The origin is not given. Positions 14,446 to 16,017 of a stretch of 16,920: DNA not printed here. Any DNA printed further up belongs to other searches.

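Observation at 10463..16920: Miniature HK97/GTA-style virion module in an autonomous genome under 17 kb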

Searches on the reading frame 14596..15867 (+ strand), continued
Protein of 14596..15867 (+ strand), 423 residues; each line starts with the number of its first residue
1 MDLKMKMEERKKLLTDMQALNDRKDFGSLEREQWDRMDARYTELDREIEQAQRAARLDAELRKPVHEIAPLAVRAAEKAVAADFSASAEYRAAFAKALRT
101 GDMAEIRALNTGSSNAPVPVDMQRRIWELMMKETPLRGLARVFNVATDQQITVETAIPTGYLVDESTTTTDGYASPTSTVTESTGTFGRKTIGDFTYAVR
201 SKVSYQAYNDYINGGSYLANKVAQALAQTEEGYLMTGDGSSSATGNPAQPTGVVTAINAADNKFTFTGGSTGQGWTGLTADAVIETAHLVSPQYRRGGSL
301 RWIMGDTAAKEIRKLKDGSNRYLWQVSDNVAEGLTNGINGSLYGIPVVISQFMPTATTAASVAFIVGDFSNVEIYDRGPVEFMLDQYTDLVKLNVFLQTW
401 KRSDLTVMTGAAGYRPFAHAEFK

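Call 94: search_protein_families(library=ncbifam, max_evalue=0.05, proteins=[L022:12171-12575:+])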
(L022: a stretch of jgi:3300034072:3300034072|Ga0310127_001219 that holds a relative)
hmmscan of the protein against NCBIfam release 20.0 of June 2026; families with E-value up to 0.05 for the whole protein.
L022:12171-12575:+ (135 aa): 0 families
